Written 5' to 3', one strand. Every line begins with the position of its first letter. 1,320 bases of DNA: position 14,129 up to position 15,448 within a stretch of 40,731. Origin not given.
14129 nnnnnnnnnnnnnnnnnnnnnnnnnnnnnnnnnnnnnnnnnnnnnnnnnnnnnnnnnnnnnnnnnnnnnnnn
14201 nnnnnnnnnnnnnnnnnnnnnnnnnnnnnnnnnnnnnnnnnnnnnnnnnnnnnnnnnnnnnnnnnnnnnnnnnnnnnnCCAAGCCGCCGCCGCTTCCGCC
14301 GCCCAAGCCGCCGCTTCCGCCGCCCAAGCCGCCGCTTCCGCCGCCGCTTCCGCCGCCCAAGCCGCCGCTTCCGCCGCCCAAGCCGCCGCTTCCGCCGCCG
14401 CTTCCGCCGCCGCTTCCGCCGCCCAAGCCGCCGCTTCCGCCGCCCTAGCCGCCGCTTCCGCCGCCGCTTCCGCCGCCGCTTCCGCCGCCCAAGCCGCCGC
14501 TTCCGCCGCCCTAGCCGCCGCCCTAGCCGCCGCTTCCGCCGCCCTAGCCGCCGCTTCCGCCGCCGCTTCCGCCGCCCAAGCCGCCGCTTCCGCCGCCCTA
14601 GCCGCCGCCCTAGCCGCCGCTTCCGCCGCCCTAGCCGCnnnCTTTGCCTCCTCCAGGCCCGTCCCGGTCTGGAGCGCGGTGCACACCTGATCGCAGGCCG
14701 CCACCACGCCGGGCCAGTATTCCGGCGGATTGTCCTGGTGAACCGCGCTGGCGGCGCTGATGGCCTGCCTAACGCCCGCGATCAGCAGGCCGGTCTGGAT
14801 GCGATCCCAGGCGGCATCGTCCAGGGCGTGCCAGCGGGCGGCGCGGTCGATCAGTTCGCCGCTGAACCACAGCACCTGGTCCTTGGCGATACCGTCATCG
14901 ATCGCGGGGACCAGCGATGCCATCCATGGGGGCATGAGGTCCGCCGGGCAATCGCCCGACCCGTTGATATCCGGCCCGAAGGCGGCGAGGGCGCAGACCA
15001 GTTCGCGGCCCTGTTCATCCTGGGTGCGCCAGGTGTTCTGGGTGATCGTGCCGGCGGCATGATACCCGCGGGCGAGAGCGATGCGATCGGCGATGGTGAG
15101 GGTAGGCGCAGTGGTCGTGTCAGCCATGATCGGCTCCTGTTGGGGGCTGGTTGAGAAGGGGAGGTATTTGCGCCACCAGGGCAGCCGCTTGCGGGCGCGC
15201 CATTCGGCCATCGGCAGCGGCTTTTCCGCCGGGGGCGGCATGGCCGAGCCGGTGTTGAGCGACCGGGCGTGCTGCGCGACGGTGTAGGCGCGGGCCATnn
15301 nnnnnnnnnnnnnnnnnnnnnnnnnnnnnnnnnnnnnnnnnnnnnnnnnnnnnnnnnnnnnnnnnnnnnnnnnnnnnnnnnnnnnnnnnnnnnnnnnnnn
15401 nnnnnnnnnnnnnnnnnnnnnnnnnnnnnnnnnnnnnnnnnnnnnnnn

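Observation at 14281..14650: In-frame nested microsatellite encoding an (E/R/W)-polyalanine helix in an early-left gene of unknown function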

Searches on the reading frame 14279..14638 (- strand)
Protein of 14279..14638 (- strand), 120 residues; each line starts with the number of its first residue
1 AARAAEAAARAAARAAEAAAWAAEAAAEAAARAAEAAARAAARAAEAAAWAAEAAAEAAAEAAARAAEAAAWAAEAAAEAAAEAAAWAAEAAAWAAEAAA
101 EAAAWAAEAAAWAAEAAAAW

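Call 79: find_homologous_proteins(query=window:14279-14638:-, max_evalue=0.001)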
Query seq(120 aa): 8000 candidates shared short words with the query, none scored E <= 0.001.

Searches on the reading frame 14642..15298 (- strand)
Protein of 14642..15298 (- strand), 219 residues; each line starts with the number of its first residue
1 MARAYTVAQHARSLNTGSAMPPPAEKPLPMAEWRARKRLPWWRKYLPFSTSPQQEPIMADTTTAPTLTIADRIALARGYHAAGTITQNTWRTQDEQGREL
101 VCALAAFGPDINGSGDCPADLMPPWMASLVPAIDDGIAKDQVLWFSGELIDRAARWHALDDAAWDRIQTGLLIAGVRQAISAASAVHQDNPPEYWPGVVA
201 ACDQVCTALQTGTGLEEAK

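Call 7: find_homologous_proteins(query=window:14642-15298:-)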
Query seq(219 aa) (219 aa): 50 proteins with E <= 0.001 among 891 candidates.
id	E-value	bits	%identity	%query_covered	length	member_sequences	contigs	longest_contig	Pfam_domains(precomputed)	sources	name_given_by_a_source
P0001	5.6e-145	499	100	100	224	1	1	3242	-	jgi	-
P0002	1.2e-67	246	73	72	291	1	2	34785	-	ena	-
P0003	1.2e-67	246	73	72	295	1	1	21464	-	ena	-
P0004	1.9e-67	245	72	70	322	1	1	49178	-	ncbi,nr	ncbi:MAG: hypothetical protein KGJ57_17560 [Sphingomonadales bacterium]|nr:hypothetical protein [Sph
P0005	3.1e-67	244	73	72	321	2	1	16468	-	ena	-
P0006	8.0e-67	243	72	69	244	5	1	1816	-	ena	-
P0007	1.3e-65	239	71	72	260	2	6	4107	-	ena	-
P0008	2.5e-64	235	74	68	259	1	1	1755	-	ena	-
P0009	3.7e-64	234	69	72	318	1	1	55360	-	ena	-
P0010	7.5e-64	233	70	68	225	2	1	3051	-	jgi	jgi:hypothetical protein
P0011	1.4e-63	232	70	74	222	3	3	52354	-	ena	-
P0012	7.9e-62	227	69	68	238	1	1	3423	-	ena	-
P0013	1.6e-61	226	68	69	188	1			-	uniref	uniref:hypothetical protein n=1 Tax=Novosphingobium sp. TaxID=1874826 RepID=UPI002620A265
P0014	1.8e-57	212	66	69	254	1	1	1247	-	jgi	jgi:hypothetical protein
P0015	1.7e-56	209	63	72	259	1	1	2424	-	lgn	-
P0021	5.4e-52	195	64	62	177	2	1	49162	-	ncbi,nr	ncbi:hypothetical protein ADT71_06720 [Novosphingobium sp. ST904]|nr:hypothetical protein ADT71_0672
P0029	3.0e-47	179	59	67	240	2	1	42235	-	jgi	jgi:hypothetical protein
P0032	1.2e-45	174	54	68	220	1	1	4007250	-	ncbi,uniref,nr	ncbi:hypothetical protein MNQ96_01320 [Sphingopyxis granuli]|uniref:hypothetical protein n=1 Tax=Sph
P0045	3.0e-29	120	59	47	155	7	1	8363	-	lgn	-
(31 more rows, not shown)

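Call 18: find_encoding_contigs(protein=P0005, flank=6000, max_places=3)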
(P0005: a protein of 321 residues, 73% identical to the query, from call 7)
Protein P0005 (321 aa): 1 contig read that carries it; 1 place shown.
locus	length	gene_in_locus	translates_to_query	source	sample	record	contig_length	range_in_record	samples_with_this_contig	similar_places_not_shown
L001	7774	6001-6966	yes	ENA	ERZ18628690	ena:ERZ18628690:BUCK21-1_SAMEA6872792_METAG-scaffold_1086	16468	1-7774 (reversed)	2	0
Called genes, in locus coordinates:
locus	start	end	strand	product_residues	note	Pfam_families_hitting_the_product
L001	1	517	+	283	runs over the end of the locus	PF13479:AAA_24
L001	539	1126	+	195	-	-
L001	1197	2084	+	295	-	PF09588:YqaJ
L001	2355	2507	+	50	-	-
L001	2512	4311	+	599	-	PF00270:DEAD, PF04851:ResIII, PF00271:Helicase_C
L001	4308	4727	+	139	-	-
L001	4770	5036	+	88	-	-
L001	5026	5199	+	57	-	-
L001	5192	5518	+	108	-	PF03819:MazG (weak)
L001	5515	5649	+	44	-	-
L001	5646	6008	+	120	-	-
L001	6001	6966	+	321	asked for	-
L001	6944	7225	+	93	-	-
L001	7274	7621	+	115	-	-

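Call 19: find_encoding_contigs(protein=P0002, flank=6000, max_places=3)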
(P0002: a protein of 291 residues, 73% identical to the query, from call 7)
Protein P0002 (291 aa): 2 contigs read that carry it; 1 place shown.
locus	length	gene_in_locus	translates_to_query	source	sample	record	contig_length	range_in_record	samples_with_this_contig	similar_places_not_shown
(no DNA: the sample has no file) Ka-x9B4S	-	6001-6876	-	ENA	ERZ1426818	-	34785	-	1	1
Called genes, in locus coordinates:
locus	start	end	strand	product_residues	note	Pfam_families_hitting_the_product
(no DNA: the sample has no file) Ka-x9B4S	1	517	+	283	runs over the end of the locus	PF13479:AAA_24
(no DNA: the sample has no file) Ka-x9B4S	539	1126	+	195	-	-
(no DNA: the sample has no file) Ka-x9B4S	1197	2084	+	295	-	PF09588:YqaJ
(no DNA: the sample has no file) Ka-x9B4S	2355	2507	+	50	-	-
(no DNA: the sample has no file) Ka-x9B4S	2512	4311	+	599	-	PF00270:DEAD, PF04851:ResIII, PF00271:Helicase_C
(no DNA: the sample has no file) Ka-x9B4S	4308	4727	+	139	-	-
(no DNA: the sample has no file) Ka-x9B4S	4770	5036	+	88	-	-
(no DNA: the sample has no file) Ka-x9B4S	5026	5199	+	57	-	-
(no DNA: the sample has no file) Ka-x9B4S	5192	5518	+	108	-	PF03819:MazG (weak)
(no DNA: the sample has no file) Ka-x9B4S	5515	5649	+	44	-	-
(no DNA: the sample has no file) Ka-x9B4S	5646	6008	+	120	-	-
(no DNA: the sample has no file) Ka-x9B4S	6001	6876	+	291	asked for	-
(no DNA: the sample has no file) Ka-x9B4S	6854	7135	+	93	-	-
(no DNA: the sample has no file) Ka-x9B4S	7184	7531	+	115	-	-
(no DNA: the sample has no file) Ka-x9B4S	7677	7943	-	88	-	-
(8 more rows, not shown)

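Call 20: find_encoding_contigs(protein=P0003, flank=6000, max_places=3)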
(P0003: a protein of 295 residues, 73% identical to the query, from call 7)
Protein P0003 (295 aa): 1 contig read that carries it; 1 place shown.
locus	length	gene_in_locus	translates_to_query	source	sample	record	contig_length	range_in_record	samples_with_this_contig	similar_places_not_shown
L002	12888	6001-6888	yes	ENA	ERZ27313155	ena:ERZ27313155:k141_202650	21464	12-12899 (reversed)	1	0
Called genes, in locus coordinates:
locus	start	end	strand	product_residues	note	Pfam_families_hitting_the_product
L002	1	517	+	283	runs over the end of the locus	PF13479:AAA_24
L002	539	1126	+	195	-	-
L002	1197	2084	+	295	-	PF09588:YqaJ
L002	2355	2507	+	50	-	-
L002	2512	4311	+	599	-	PF00270:DEAD, PF04851:ResIII, PF00271:Helicase_C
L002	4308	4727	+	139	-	-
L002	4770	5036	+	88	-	-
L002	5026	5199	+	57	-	-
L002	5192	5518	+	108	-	PF03819:MazG (weak)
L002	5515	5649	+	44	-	-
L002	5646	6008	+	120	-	-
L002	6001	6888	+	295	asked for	-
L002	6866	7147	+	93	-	-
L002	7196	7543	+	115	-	-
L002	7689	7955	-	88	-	-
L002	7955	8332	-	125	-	-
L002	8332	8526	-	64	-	-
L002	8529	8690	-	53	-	-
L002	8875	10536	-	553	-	PF00657:Lipase_GDSL, PF13472:Lipase_GDSL_2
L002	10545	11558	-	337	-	-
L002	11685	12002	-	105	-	-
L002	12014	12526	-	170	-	-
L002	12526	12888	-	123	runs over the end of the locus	?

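Call 38: predict_structure(alignment_id=A3)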
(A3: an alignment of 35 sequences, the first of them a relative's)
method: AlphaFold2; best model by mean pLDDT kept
length: 155 residues; sequences in the alignment: 35
mean_pLDDT: 83.7   pTM: 0.77
mean pLDDT of the five models: 83.7, 77.2, 76.7, 74.4, 71.8
residues with pLDDT >= 90: 66; 70-90: 65; 50-70: 24; < 50: 0
segments of 3 or more residues with pLDDT < 50: none
pLDDT, mean of each block of 10 residues (from residue 1): 75 91 84 82 75 59 85 88 93 93 95 87 69 94 95 67
secondary structure, 60 per line:
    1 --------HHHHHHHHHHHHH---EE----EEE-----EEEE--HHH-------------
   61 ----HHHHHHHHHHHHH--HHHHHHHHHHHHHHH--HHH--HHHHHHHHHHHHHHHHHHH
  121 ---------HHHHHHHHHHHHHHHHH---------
elements in order: H9-21 E31-33 E39-42 H65-77 H80-94 H102-120 H130-146

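Call 42: fold_search(model_id=the predicted structure, library=pdb)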
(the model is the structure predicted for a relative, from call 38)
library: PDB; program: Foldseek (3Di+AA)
matches with E <= 10: 10; with E <= 0.001: 0
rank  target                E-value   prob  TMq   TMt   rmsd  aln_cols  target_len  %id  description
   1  7b42                  1.7e+00  0.06  0.21  0.15  14.0       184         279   12  Crystal structure of c-MET bound by compound 8 (released 2020-12-09)
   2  7uj2_A                3.1e+00  0.03  0.17  0.17  15.4       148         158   12  OspC Type B (released 2023-04-05)
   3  1zdt_A                3.5e+00  0.05  0.22  0.16  11.4       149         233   12  The Crystal Structure of Human Steroidogenic Factor-1 (released 2005-05-24)
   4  6vif_A                3.6e+00  0.04  0.20  0.16  10.9       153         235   12  Human LRH-1 ligand-binding domain bound to agonist cpd 15 and fragment of coregulator TIF-2 (released 2020-06-10)
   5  7uj2_B                5.0e+00  0.02  0.16  0.17  15.3       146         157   10  OspC Type B (released 2023-04-05)
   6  4r1v                  7.3e+00  0.02  0.20  0.14  13.9       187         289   11  Identification and optimization of pyridazinones as potent and selective c-Met kinase inhibitors (released 2015-03-18)
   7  4exm_B                8.5e+00  0.02  0.17  0.11  14.3       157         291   11  The crystal structure of an engineered phage lysin containing the binding domain of pesticin and the killing domain of (released 2012-06-20)
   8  4n8r_C                9.0e+00  0.02  0.20  0.17  11.9       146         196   11  Crystal structure of RXRa LBD complexed with a synthetic modulator K-8008 (released 2014-05-14)
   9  4n8r_A                9.0e+00  0.02  0.16  0.14  12.6       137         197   13  Crystal structure of RXRa LBD complexed with a synthetic modulator K-8008 (released 2014-05-14)
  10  3plt_C                9.0e+00  0.01  0.14  0.11  23.8       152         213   12  Crystal structure of Lsp1 from Saccharomyces cerevisiae (released 2011-06-22)

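Call 43: fold_search(model_id=the predicted structure, library=viral)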
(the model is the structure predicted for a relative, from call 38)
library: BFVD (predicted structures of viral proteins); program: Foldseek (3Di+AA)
matches with E <= 10: 33; with E <= 0.001: 0
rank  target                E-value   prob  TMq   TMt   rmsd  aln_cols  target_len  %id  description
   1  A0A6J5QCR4            1.1e-01  0.87  0.45  0.30  13.8       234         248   13  Uncharacterized protein [uncultured Caudovirales phage]
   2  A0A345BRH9            1.2e-01  0.75  0.30  0.27   9.4       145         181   13  (no name in the UniProt tables at hand)
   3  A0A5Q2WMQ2            8.9e-01  0.72  0.41  0.27   4.9       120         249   18  (no name in the UniProt tables at hand)
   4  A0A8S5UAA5            1.1e+00  0.08  0.16  0.06  18.0       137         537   12  L SHAPED TAIL FIBER PROTEIN [Myoviridae sp. ctNrE4]
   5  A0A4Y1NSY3            2.3e+00  0.07  0.22  0.07  14.7       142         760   10  (no name in the UniProt tables at hand)
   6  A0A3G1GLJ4            3.2e+00  0.03  0.17  0.16  15.2       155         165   12  Uncharacterized protein [Xanthomonas phage KPhi1]
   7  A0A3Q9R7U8            3.6e+00  0.08  0.26  0.31  11.3       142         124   14  Uncharacterized protein [Bacillus phage pW4]
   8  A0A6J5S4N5            3.6e+00  0.06  0.19  0.26  12.8       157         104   15  Uncharacterized protein [uncultured Caudovirales phage]
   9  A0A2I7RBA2            4.4e+00  0.08  0.28  0.15   8.5       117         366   14  Coil containing protein [Vibrio phage 1.152.O._10N.222.46.E1]
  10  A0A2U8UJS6            4.4e+00  0.05  0.21  0.25  14.3       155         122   12  (no name in the UniProt tables at hand)
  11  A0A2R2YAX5            4.4e+00  0.03  0.15  0.15   8.2        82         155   13  Uncharacterized protein [Pseudomonas phage PPSC2]
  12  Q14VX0                4.9e+00  0.02  0.15  0.13  16.5       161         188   12  ORF136 [Ranid herpesvirus 2]
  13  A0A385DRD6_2          5.4e+00  0.15  0.39  0.09   6.6       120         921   11  (no name in the UniProt tables at hand)
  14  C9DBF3                5.4e+00  0.03  0.16  0.23  15.2       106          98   13  Uncharacterized protein [Mycobacterium phage LRRHood]
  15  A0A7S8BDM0            5.4e+00  0.03  0.23  0.08  14.4       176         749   14  Ser/Thr protein kinase [Medusavirus stheno T3]
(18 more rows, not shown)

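Call 44: find_encoding_contigs(protein=P0032, flank=8000, max_places=2)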
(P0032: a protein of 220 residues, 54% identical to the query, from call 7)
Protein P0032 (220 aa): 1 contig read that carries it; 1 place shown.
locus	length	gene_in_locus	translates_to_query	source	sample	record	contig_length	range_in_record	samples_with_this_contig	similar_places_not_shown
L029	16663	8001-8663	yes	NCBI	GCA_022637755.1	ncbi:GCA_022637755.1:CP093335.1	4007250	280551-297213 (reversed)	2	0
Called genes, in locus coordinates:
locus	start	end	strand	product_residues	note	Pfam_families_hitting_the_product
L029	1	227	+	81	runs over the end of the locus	PF08681:TacA1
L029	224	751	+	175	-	-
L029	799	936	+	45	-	-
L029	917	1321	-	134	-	PF07929:PRiA4_ORF3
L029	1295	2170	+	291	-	PF22022:Phage_int_M (weak), PF00589:Phage_integrase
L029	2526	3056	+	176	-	PF00565:SNase (weak)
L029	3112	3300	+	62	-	PF20561:DUF6771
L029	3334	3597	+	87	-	-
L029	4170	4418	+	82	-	-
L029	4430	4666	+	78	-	-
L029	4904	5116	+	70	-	-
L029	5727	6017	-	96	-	-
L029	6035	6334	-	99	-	PF13876:Phage_gp49_66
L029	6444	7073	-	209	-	-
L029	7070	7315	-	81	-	-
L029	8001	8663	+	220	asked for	-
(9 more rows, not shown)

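Call 45: find_encoding_contigs(protein=P0004, flank=8000, max_places=2)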
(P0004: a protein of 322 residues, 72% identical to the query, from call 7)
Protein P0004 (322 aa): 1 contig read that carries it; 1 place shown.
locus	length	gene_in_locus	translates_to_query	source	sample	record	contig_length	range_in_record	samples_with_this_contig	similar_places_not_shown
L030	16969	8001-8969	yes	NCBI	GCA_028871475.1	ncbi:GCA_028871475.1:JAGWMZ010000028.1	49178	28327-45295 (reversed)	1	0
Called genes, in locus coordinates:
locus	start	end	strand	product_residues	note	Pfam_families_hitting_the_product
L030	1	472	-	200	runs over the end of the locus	-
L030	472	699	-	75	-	-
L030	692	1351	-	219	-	-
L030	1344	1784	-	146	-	-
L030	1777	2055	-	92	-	-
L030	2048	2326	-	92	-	-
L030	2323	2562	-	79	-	-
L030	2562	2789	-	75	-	-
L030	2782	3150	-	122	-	-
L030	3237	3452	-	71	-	-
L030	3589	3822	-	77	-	-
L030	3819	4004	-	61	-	-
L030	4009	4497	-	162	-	-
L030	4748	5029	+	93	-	-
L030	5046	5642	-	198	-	PF01381:HTH_3 (weak), PF13560:HTH_31, PF00717:Peptidase_S24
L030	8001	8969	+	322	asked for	-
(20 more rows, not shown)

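Call 53: search_protein_families(library=padloc, proteins=[P0045, P0014], max_evalue=0.01)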
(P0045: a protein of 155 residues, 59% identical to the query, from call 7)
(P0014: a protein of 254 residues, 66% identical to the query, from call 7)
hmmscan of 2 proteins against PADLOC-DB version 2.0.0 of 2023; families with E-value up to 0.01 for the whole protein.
P0045 (155 aa): 0 families

P0014 (254 aa): 0 families

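Call 58: find_homologous_proteins(query=A5, max_evalue=0.001)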
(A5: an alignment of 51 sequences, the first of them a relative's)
Query A5 (51 sequences) (155 aa, profile of the alignment): 88 proteins with E <= 0.001 among 8000 candidates.
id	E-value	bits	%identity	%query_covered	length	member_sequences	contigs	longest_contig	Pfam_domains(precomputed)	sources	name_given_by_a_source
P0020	5.4e-62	228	60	72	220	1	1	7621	-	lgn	-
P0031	5.7e-61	224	58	68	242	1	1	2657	-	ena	-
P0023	3.0e-60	222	59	68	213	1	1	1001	-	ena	-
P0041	2.1e-59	219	59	68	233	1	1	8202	-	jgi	jgi:hypothetical protein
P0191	1.6e-58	216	41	61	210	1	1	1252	-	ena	-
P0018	5.3e-58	215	61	69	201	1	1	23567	-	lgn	-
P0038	4.1e-57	212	59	68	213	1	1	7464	-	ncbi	-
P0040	2.5e-56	209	61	69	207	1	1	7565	-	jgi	jgi:hypothetical protein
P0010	4.4e-56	208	58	68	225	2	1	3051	-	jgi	jgi:hypothetical protein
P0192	2.5e-55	206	35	55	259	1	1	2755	-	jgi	jgi:hypothetical protein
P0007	2.5e-55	206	55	71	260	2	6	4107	-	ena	-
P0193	5.9e-55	205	35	52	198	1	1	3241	-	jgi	jgi:hypothetical protein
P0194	9.2e-55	204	36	61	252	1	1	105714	-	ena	-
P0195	2.0e-54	203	40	59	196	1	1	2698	-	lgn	-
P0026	7.6e-54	201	54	82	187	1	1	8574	-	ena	-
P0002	1.4e-53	200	55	71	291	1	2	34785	-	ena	-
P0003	3.4e-53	199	55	71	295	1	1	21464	-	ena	-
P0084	4.3e-52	195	35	59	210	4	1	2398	-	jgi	jgi:hypothetical protein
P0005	3.3e-51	193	55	71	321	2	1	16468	-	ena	-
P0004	1.8e-50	190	55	68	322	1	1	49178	-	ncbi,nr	ncbi:MAG: hypothetical protein KGJ57_17560 [Sphingomonadales bacterium]|nr:hypothetical protein [Sph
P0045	1.1e-42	165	100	100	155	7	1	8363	-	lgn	-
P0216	3.2e-37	147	39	65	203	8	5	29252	-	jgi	jgi:hypothetical protein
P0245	1.2e-19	89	43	43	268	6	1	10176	-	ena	-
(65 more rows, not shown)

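Call 59: find_encoding_contigs(protein=P0001, flank=4000, max_places=3)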
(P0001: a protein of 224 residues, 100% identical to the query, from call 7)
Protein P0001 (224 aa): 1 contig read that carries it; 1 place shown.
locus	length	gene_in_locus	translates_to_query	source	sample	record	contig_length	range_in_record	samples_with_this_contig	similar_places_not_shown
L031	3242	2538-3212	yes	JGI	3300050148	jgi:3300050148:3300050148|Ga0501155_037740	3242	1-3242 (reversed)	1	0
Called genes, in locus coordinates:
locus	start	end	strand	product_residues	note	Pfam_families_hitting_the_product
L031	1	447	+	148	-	?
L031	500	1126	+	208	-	PF01381:HTH_3 (weak), PF13443:HTH_26, PF00717:Peptidase_S24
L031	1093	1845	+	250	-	PF08797:HIRAN (weak)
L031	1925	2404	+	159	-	-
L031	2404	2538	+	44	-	-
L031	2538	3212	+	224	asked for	-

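Call 63: find_encoding_contigs(protein=P0021, flank=4000, max_places=2)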
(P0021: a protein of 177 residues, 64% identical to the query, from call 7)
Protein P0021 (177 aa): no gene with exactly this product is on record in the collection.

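Call 66: search_protein_families(library=pfam, proteins=[L001:6944-7225:+], max_evalue=0.001)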
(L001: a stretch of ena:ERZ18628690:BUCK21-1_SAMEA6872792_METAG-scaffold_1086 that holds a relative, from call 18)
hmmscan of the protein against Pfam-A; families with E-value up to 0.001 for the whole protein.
L001:6944-7225:+ (93 aa): 0 families

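Call 80: list_cluster_members(proteins=[P0005, P0006, P0007, P0011, P0029, P0010, P0002, P0084, P0216, P0245])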
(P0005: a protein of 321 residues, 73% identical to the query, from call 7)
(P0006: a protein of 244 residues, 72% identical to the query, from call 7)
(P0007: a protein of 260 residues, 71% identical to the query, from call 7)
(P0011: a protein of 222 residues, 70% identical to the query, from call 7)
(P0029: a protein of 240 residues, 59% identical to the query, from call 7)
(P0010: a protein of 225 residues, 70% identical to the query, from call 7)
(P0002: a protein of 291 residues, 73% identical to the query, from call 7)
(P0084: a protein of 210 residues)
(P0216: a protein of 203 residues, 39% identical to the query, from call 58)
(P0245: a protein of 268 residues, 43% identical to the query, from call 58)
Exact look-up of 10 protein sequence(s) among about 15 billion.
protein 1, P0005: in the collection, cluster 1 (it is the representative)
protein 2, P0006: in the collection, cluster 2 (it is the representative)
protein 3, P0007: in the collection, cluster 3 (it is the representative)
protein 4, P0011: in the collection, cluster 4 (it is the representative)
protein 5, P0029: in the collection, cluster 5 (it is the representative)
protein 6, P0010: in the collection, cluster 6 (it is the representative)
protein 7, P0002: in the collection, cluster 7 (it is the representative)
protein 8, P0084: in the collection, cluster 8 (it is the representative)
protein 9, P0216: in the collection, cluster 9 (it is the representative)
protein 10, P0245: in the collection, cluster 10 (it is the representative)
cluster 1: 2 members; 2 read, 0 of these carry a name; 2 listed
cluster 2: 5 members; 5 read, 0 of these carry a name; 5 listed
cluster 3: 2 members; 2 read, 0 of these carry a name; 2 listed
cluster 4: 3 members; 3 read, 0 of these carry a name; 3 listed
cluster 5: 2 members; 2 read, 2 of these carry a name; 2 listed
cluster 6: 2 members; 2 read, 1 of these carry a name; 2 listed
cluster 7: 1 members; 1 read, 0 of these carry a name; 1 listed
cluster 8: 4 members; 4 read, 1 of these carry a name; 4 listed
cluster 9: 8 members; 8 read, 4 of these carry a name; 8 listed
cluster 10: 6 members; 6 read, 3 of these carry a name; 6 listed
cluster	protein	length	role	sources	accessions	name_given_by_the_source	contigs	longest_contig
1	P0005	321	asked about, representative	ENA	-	-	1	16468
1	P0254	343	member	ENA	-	-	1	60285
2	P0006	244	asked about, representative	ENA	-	-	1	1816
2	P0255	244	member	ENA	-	-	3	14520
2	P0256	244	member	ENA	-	-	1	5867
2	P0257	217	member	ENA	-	-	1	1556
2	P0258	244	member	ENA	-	-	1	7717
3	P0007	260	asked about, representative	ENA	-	-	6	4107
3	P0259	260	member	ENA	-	-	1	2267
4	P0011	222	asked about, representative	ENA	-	-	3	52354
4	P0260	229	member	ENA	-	-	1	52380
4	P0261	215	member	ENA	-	-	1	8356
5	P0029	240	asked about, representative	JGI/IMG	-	hypothetical protein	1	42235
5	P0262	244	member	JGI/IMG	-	hypothetical protein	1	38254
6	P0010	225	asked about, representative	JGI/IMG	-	hypothetical protein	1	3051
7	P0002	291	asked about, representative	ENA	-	-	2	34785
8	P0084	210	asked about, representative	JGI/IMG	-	hypothetical protein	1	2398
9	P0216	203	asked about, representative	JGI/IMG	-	hypothetical protein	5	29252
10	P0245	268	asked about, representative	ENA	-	-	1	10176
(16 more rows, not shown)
